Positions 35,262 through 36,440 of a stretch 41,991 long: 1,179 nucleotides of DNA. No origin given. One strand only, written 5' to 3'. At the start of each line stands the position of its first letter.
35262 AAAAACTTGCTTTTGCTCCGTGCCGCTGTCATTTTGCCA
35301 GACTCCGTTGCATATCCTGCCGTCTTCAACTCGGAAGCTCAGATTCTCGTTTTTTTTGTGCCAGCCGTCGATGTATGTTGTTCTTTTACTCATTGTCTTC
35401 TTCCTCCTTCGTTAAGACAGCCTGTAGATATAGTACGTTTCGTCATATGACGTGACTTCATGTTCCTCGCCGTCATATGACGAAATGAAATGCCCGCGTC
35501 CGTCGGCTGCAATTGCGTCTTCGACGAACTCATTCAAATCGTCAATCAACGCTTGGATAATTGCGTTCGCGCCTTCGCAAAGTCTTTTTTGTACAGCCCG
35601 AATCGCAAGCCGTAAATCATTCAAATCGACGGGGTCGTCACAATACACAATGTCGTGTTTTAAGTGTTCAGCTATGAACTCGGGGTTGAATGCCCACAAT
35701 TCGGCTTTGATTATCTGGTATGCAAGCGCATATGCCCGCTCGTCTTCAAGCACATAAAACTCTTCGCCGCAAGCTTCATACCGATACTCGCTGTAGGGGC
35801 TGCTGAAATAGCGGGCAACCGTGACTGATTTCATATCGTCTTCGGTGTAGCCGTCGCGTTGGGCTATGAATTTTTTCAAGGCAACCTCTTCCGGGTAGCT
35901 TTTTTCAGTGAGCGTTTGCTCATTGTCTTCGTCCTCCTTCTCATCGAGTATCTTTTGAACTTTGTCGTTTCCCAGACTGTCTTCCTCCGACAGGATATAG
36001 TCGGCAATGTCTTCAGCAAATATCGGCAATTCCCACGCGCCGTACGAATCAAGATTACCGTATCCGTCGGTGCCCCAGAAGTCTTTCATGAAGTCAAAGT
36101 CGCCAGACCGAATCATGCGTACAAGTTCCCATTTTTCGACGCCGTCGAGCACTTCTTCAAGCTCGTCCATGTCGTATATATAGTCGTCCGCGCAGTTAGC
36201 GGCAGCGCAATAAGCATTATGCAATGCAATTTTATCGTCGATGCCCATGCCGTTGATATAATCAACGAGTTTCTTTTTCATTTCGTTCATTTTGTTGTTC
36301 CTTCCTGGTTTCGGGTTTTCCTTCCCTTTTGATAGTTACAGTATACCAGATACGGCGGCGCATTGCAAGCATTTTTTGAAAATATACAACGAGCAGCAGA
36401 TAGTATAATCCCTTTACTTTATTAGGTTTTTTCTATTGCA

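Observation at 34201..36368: Autonomous antisense four-gene operon of unknown function wedged between terS and terL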

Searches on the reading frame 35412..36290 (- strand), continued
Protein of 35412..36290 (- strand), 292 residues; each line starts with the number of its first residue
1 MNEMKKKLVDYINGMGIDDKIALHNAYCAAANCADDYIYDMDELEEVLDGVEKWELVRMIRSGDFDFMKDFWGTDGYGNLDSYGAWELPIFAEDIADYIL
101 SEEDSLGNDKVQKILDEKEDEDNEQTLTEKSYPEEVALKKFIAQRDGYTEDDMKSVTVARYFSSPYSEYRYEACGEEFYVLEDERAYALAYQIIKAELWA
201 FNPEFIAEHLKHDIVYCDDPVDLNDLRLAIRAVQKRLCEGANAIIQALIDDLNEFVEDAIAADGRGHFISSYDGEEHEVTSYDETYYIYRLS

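Call 98: get_annotated_region(hit=H8, flank=2500)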
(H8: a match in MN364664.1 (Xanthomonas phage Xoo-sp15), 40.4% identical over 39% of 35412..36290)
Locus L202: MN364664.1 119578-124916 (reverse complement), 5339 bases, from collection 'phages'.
description: UNVERIFIED_ORG: Xanthomonas phage Xoo-sp15, complete genome.
organism: Xanthomonas phage Xoo-sp15 (NCBI taxid 2608370)
taxonomy: Viruses; Duplodnaviria; Heunggongvirae; Uroviricota; Caudoviricetes; Herelleviridae; Bastillevirinae; Caeruleovirus
host: Xanthomonas oryzae pv. oryzae; source: soil; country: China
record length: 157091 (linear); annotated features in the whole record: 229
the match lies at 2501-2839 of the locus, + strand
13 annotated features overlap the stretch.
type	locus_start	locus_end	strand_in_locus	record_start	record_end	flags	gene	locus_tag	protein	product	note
CDS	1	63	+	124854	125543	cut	-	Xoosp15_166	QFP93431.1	hypothetical protein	-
CDS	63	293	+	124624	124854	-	-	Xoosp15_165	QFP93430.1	hypothetical protein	-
CDS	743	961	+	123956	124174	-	-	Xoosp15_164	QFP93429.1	hypothetical protein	-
CDS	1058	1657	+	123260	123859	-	-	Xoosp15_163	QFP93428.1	hypothetical protein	-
CDS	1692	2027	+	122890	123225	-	-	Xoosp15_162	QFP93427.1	hypothetical protein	-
CDS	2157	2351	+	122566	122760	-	-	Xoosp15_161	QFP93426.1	hypothetical protein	-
CDS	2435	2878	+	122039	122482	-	-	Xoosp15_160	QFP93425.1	hypothetical protein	-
CDS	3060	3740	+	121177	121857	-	-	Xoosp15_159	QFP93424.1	hypothetical protein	-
CDS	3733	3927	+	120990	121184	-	-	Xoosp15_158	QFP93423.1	hypothetical protein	-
CDS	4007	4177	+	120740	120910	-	-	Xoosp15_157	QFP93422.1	hypothetical protein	-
CDS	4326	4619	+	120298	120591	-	-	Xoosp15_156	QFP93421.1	hypothetical protein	-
CDS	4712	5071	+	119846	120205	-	-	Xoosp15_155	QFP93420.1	hypothetical protein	-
CDS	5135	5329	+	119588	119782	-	-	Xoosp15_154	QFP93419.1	hypothetical protein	-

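Call 100: search_dna_similar(query=window:35412-36290:-, collection=plasmids, mode=protein, max_evalue=0.01, max_rows=20)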
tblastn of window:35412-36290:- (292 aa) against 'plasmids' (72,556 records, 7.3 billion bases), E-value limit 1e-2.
Records with a match: 1; places in all: 1; records where one place covers at least 80% of the query: 0.
Best place of each record, by identity: <60% 1.
By first word of the organism name: Phormidium 1.
By predicted mobility (MOB-suite, as given by PLSDB): non-mobilizable 1.
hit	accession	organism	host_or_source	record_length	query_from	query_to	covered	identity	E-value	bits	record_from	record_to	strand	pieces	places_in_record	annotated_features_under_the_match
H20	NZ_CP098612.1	Phormidium yuhuli AB48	Cell culture,Photobioreactor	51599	177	277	35%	41.7%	1e-9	66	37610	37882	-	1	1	hypothetical protein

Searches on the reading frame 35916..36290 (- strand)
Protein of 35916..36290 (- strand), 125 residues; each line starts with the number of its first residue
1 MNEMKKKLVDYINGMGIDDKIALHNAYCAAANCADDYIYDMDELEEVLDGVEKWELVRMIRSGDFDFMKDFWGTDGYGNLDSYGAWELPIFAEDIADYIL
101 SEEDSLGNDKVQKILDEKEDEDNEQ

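Call 28: search_solved_structures(query=A3, max_evalue=10, show_alignments=2)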
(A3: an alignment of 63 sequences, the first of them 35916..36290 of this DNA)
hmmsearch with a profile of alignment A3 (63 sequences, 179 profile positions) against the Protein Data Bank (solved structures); distinct sequences matched with E-value up to 10: 2.
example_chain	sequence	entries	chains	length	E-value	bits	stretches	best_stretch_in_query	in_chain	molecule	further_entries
7vu1_A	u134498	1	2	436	2.6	11.2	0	27-83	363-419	Chitoporin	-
7vtz_A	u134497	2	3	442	2.6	11.2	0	27-83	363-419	Chitoporin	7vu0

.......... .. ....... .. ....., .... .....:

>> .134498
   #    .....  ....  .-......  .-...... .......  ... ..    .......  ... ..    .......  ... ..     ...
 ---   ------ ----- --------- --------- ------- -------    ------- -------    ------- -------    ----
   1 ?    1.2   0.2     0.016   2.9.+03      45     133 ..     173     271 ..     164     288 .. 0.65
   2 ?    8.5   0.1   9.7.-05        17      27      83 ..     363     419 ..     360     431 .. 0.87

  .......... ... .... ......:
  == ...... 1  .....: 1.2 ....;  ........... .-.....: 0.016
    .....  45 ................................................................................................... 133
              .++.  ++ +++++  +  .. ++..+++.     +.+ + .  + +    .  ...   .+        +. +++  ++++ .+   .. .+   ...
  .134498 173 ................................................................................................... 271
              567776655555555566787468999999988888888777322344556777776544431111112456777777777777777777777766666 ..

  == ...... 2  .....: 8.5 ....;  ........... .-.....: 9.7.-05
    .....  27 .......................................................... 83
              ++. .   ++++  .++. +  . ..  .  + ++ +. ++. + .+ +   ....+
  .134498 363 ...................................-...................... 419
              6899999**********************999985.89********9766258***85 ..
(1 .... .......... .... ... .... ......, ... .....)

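Call 68: predict_structure(alignment_id=A3)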
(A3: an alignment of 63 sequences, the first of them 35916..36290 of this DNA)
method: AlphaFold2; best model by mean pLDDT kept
length: 125 residues; sequences in the alignment: 63
mean_pLDDT: 63.3   pTM: 0.56
mean pLDDT of the five models: 63.3, 60.7, 56.5, 50.5, 47.3
residues with pLDDT >= 90: 11; 70-90: 43; 50-70: 34; < 50: 37
segments of 3 or more residues with pLDDT < 50: 35-42, 71-89, 123-125
pLDDT, mean of each block of 10 residues (from residue 1): 81 74 76 53 49 55 52 38 38 81 91 80 46
secondary structure, 60 per line:
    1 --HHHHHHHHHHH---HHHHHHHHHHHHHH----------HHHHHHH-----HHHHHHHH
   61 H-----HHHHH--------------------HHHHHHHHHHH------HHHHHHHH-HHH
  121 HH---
elements in order: H3-13 H17-30 H41-47 H53-61 H67-71 H92-102 H109-116 H118-122

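Call 71: fold_search(model_id=the predicted structure, library=pdb)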
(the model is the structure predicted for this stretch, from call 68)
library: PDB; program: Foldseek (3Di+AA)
matches with E <= 10: 15; with E <= 0.001: 0
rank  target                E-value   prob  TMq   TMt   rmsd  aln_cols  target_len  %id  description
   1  7xbd_B                2.6e+00  0.06  0.16  0.10  11.2        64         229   16  Cryo-EM structure of human galanin receptor 2 (released 2022-07-13)
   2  7s8p_B                5.3e+00  0.02  0.14  0.09  13.5        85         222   15  CryoEM structure of Gq-coupled MRGPRX4 with small molecule agonist MS47134 (released 2021-11-17)
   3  2px8_A                6.0e+00  0.08  0.17  0.09   7.0        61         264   15  Crystal structure of the Murray Valley Encephalitis Virus NS5 2'-O Methyltransferase domain in complex with SAH and 7M (released 2007-05-29)
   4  1y10_A                6.4e+00  0.02  0.19  0.08  18.9       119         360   20  Mycobacterial adenylyl cyclase Rv1264, holoenzyme, inhibited state (released 2005-05-24)
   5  2px5_A                7.2e+00  0.06  0.17  0.10   6.9        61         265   15  Crystal structure of the Murray Valley Encephalitis Virus NS5 2'-O Methyltransferase domain in complex with SAH (Ortho (released 2007-05-29)
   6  7wq4_A                7.2e+00  0.02  0.15  0.09  13.2        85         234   15  Galanin-bound galanin receptor 2 in complex with Gq (released 2022-04-20)
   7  8fmz_B                8.1e+00  0.02  0.15  0.09  13.1        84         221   17  Neurotensin receptor allosterism revealed in complex with a biased allosteric modulator (released 2023-03-29)
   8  6mcq_C                8.1e+00  0.01  0.16  0.05  18.5       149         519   15  L. pneumophila effector kinase LegK7 in complex with human MOB1A (released 2019-09-04)
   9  1frf_L                8.1e+00  0.01  0.16  0.05  14.3       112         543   20  CRYSTAL STRUCTURE OF THE NI-FE HYDROGENASE FROM DESULFOVIBRIO FRUCTOSOVORANS (released 1998-07-29)
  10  7f24_A                8.6e+00  0.03  0.15  0.09  11.7        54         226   15  Cryo-EM structure of the GTP-bound dopamine receptor 1 and mini-Gs complex without Nb35 (released 2022-06-15)
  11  7ytf                  9.1e+00  0.02  0.25  0.12  11.3       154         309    8  Structure of OCPx2 from Nostoc flagelliforme CCNUN1 (released 2023-06-21)
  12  3tvu_C                9.1e+00  0.02  0.15  0.04  11.5        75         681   15  Crystal Structure of the humanized carboxyltransferase domain of yeast Acetyl-coA caroxylase in complex with compound  (released 2011-10-19)
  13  7xy6_A                9.1e+00  0.01  0.14  0.09  13.5        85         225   15  Adenosine receptor bound to an agonist in complex with G protein obtained by cryo-EM (released 2023-05-03)
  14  8sdo_A                9.1e+00  0.01  0.17  0.16  15.7       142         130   12  ATAD2 bromodomain in complex with "oncohistone" mutation H4S1CK5ac (res 1-15) ligand (released 2024-06-05)
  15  7s8l_B                9.6e+00  0.01  0.14  0.09  13.3        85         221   15  CryoEM structure of Gq-coupled MRGPRX2 with peptide agonist Cortistatin-14 (released 2021-11-17)
